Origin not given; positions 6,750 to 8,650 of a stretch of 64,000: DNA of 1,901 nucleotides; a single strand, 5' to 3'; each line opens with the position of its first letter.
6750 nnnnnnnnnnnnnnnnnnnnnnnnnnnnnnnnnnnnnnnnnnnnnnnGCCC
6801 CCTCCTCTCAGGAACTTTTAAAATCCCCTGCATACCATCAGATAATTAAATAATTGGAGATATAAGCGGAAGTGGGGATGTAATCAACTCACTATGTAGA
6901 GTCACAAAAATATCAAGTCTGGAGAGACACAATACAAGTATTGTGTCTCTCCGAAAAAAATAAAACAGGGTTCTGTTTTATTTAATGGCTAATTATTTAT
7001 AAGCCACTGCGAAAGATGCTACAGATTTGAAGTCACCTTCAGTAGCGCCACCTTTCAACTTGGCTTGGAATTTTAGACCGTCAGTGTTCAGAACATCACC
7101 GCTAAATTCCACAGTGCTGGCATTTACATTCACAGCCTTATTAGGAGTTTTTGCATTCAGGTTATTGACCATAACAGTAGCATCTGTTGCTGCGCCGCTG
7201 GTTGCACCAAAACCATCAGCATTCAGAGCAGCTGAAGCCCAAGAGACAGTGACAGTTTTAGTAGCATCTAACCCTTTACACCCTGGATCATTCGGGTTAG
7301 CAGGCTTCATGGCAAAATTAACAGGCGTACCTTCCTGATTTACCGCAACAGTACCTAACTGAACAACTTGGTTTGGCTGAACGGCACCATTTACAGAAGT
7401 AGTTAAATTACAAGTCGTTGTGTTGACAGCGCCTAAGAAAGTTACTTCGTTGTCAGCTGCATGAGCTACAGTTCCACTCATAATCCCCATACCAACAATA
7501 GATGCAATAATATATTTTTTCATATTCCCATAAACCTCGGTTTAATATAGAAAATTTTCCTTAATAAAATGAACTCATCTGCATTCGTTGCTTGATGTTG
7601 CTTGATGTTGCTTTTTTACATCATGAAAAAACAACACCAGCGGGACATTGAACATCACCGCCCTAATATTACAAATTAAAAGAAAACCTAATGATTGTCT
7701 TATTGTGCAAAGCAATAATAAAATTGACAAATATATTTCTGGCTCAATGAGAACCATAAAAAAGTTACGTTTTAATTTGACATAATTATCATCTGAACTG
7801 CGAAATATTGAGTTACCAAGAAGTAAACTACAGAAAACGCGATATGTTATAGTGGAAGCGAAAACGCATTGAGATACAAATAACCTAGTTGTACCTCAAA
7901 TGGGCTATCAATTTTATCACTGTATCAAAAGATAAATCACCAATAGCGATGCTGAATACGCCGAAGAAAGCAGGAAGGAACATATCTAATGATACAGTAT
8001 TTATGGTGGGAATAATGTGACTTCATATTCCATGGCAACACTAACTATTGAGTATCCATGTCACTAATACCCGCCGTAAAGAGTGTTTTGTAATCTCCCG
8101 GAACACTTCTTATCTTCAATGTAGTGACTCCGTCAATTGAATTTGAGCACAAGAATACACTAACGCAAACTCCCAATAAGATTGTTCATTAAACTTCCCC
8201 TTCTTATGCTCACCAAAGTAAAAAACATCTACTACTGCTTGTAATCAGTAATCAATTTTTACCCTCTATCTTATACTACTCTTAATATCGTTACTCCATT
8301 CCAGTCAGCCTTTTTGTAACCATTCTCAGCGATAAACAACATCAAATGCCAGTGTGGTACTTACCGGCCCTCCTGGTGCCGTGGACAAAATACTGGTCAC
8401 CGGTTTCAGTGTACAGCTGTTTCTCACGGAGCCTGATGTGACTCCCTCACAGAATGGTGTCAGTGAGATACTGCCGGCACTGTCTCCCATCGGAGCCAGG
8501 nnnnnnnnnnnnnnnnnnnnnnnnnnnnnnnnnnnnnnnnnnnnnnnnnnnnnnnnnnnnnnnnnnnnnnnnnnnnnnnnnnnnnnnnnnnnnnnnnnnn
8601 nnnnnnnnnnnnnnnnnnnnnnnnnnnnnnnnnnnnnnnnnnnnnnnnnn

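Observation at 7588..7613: Tandem decamer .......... (about 2.5 copies) upstream of the fimbrial major-subunit gene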

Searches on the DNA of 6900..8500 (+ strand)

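Call 4: search_dna_similar(query=window:6900-8400:+, collection=ecoli_genomes, mode=near, max_rows=20)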
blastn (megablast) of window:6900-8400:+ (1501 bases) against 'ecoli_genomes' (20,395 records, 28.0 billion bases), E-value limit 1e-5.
Records with a match: 2; places in all: 4; records where one place covers at least 80% of the query: 2.
Genomes with a match: 2 of 5426; with a place that covers at least 80% of the query: 2. Places per genome that has any: lowest 2, median 2, highest 2. On chromosomes: 0 places; on plasmids: 4.
Best place of each record, by identity: 80-90% 2.
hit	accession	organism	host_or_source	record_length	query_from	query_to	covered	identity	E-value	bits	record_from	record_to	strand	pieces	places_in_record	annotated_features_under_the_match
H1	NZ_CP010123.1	Escherichia coli strain C5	cow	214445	1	1501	100%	85.4%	0e+0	1511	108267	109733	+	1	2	fimbrial protein | hypothetical protein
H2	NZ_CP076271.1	Escherichia coli strain Ceylon31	Bos taurus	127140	1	1501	100%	84.1%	0e+0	1397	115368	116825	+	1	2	fimbrial protein | hypothetical protein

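Call 7: get_annotated_region(hit=H1, flank=8000)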
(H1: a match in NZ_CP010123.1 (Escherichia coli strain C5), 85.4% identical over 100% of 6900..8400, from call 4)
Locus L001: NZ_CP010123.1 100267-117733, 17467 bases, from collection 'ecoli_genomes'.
description: Escherichia coli strain C5 plasmid A, complete sequence
organism: Escherichia coli strain C5 (NCBI taxid 562)
replicon: plasmid A; assembly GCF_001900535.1
host: cow; source: -; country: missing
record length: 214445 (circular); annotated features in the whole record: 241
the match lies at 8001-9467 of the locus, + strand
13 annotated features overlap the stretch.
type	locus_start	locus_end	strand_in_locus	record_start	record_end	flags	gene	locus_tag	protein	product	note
CDS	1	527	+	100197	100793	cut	-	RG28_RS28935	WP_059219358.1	hypothetical protein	-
CDS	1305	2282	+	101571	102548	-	-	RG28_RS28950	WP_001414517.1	RepB family plasmid replication initiator protein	-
CDS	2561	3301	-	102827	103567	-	-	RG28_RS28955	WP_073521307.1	tyrosine-type recombinase/integrase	-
CDS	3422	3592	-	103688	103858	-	-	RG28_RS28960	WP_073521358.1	transcriptional regulator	-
CDS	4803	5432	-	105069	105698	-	-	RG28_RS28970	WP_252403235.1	fimbrial chaperone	-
CDS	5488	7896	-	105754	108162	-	pefC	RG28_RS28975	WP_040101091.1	PefC/AfrB family outer membrane usher protein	-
CDS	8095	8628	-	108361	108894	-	-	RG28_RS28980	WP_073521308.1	fimbrial protein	-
CDS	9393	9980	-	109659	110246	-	-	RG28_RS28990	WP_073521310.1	hypothetical protein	-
CDS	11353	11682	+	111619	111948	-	-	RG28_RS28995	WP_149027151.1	hypothetical protein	-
CDS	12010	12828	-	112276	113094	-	-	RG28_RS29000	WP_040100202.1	hypothetical protein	-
CDS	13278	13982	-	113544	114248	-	-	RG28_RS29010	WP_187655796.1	fimbrial chaperone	-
CDS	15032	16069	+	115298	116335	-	-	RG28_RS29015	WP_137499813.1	hypothetical protein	-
CDS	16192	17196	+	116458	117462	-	-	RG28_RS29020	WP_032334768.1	IS110 family transposase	-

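Call 8: search_dna_similar(query=window:6900-8400:+, collection=plasmids, mode=near, max_rows=40)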
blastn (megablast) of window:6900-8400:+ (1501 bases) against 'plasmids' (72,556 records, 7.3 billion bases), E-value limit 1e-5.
Records with a match: 7; places in all: 10; records where one place covers at least 80% of the query: 7.
Best place of each record, by identity: 80-90% 7.
By first word of the organism name: Escherichia 7.
By predicted mobility (MOB-suite, as given by PLSDB): conjugative 7.
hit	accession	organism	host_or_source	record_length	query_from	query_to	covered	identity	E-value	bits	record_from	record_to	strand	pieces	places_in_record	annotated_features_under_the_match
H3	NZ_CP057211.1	Escherichia fergusonii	culture,Pooled sheep faecal samples ...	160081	1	1501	100%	88.2%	0e+0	1778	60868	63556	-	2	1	IS5-like element ISKpn26 family transposase | fimbrial protein | hypothetical protein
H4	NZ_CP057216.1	Escherichia fergusonii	culture,Pooled sheep faecal samples ...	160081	1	1501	100%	88.2%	0e+0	1778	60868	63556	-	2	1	IS5-like element ISKpn26 family transposase | fimbrial protein | hypothetical protein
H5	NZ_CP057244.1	Escherichia fergusonii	culture,Pooled sheep faecal samples ...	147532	1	1501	100%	88.2%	0e+0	1778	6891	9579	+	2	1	IS5-like element ISKpn26 family transposase | fimbrial protein | hypothetical protein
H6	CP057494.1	Escherichia coli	culture,Pooled sheep faecal samples ...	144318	1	1501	100%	88.2%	0e+0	1778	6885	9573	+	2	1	IS5-like element ISKpn26 family transposase | fimbrial protein | hypothetical protein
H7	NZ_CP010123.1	Escherichia coli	cow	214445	1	1501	100%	85.4%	0e+0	1511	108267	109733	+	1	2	fimbrial protein | hypothetical protein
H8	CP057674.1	Escherichia coli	culture,Pooled sheep faecal samples ...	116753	1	1501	100%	85.3%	0e+0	1502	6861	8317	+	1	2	fimbrial protein | hypothetical protein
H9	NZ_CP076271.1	Escherichia coli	Bos taurus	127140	1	1501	100%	84.1%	0e+0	1397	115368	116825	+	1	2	fimbrial protein | hypothetical protein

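Call 9: get_annotated_region(hit=H3, flank=6000)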
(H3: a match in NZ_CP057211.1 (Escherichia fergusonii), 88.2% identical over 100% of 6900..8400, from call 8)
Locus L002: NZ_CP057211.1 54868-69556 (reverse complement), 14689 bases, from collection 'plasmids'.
description: Escherichia fergusonii strain RHB33-C07 plasmid pRHB33-C07_2, complete sequence
organism: Escherichia fergusonii (NCBI taxid 564)
taxonomy: Bacteria; Pseudomonadota; Gammaproteobacteria; Enterobacterales; Enterobacteriaceae; Escherichia; Escherichia fergusonii
host: -; source: culture,Pooled sheep faecal samples collected from floor of farm; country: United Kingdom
typing (MOB-suite, as given by PLSDB): conjugative; replicon IncFIA,IncFIB,IncFIB,IncFIC; relaxase MOBF; mating-pair formation MPF_F
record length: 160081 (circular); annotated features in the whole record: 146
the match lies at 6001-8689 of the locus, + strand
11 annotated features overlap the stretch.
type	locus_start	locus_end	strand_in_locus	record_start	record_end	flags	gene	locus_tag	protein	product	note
CDS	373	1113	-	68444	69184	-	-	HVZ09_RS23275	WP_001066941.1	tyrosine-type recombinase/integrase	GO:0015074 - DNA integration [Evidence IEA]; GO:0006310 - DNA recombination [Evidence IEA]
CDS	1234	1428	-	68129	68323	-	-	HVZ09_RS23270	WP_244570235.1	serine/threonine protein kinase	-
CDS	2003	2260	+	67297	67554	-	-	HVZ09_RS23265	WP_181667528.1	hypothetical protein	-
CDS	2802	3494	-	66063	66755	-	-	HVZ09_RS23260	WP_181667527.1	fimbrial chaperone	-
CDS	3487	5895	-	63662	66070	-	pefC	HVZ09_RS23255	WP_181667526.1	PefC/AfrB family outer membrane usher protein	-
CDS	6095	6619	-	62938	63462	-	-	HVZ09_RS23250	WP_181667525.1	fimbrial protein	-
CDS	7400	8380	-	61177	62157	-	-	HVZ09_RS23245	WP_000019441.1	IS5-like element ISKpn26 family transposase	GO:0006313 - DNA transposition [Evidence IEA]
CDS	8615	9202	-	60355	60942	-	-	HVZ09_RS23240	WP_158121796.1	hypothetical protein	-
CDS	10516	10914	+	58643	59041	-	-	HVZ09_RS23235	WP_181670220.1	hypothetical protein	-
CDS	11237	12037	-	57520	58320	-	-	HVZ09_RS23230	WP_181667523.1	hypothetical protein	-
CDS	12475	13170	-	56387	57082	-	-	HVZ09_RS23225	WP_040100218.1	fimbrial chaperone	-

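Call 10: get_annotated_region(hit=H8, flank=6000)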
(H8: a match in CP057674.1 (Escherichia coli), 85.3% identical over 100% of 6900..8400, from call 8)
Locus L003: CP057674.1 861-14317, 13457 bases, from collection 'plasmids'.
description: Escherichia coli strain RHB18-C12 plasmid pRHB18-C12_2, complete sequence
organism: Escherichia coli (NCBI taxid 562)
taxonomy: Bacteria; Pseudomonadota; Gammaproteobacteria; Enterobacterales; Enterobacteriaceae; Escherichia; Escherichia coli
host: -; source: culture,Pooled sheep faecal samples collected from floor of farm; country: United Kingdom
typing (MOB-suite, as given by PLSDB): conjugative; replicon IncFIA,IncFIB,IncFIC; relaxase MOBF; mating-pair formation MPF_F
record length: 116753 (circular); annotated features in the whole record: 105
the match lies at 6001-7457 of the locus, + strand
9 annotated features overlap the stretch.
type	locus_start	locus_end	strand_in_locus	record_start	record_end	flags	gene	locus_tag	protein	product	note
CDS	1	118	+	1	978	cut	-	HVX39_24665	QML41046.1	RepB family plasmid replication initiator protein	-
CDS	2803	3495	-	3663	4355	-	-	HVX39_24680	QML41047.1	fimbrial chaperone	-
CDS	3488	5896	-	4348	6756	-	pefC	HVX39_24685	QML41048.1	PefC/AfrB family outer membrane usher protein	-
CDS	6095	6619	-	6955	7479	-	-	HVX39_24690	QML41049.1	fimbrial protein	-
CDS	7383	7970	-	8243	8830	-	-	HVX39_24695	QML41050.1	hypothetical protein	-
CDS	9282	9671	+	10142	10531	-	-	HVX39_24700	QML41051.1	hypothetical protein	-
CDS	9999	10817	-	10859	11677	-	-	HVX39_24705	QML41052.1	hypothetical protein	-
CDS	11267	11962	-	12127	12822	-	-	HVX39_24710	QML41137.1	fimbrial chaperone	-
CDS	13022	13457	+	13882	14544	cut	-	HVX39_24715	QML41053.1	hypothetical protein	-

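Call 11: get_annotated_region(hit=H9, flank=6000)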
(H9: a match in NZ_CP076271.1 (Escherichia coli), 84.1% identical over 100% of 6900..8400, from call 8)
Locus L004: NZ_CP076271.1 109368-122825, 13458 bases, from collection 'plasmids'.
description: Escherichia coli strain Ceylon31 plasmid pCeylon31IncF, complete sequence
organism: Escherichia coli (NCBI taxid 562)
taxonomy: Bacteria; Pseudomonadota; Gammaproteobacteria; Enterobacterales; Enterobacteriaceae; Escherichia; Escherichia coli
host: -; source: Bos taurus; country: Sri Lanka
typing (MOB-suite, as given by PLSDB): conjugative; replicon IncFIA,IncFIA,IncFIB,IncFIC; relaxase MOBF; mating-pair formation MPF_F
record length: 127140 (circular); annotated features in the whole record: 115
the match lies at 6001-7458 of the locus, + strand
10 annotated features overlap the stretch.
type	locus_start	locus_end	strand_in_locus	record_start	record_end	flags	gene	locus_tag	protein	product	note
CDS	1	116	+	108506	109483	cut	-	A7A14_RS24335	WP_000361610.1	RepB family plasmid replication initiator protein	GO:0006270 - DNA replication initiation [Evidence IEA]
CDS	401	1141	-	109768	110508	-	-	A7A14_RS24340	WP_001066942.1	tyrosine-type recombinase/integrase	GO:0015074 - DNA integration [Evidence IEA]; GO:0006310 - DNA recombination [Evidence IEA]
CDS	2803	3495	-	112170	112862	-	-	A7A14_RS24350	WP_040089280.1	fimbrial chaperone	-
CDS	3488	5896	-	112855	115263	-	pefC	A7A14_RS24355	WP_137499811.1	PefC/AfrB family outer membrane usher protein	-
CDS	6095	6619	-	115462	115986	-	-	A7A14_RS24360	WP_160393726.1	fimbrial protein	-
CDS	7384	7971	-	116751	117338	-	-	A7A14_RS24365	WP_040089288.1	hypothetical protein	-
CDS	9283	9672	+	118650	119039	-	-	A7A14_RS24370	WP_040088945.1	hypothetical protein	-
CDS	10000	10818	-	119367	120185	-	-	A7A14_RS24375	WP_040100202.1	hypothetical protein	-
CDS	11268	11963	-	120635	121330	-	-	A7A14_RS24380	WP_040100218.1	fimbrial chaperone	-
CDS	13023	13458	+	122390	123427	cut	-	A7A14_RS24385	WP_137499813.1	hypothetical protein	-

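Call 17: search_dna_similar(query=window:7440-7860:-, collection=plasmids, mode=distant, max_rows=40, max_evalue=0.001)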
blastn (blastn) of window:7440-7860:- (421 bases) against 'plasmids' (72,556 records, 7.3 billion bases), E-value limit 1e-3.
Records with a match: 7; places in all: 7; records where one place covers at least 80% of the query: 7.
Best place of each record, by identity: 90-95% 7.
By first word of the organism name: Escherichia 7.
By predicted mobility (MOB-suite, as given by PLSDB): conjugative 7.
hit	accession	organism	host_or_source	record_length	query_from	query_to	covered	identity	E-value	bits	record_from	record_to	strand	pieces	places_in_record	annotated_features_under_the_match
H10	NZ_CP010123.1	Escherichia coli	cow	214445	1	421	100%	93.2%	3e-180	637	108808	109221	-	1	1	fimbrial protein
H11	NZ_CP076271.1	Escherichia coli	Bos taurus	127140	1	421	100%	93.1%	3e-179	634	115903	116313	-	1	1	fimbrial protein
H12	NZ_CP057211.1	Escherichia fergusonii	culture,Pooled sheep faecal samples ...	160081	1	421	100%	92.9%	4e-178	630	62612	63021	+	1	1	fimbrial protein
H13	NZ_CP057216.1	Escherichia fergusonii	culture,Pooled sheep faecal samples ...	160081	1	421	100%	92.9%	4e-178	630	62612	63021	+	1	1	fimbrial protein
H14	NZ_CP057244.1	Escherichia fergusonii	culture,Pooled sheep faecal samples ...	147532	1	421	100%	92.9%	4e-178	630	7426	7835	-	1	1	fimbrial protein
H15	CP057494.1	Escherichia coli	culture,Pooled sheep faecal samples ...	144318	1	421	100%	92.9%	4e-178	630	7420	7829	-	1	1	fimbrial protein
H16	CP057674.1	Escherichia coli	culture,Pooled sheep faecal samples ...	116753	1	421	100%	92.6%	2e-175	621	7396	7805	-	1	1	fimbrial protein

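Call 64: search_rna_families(source=window, start=7300, end=8500, threshold=evalue, max_evalue=1)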
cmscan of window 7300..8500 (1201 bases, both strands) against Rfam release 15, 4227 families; matches with E-value up to 1: 0.
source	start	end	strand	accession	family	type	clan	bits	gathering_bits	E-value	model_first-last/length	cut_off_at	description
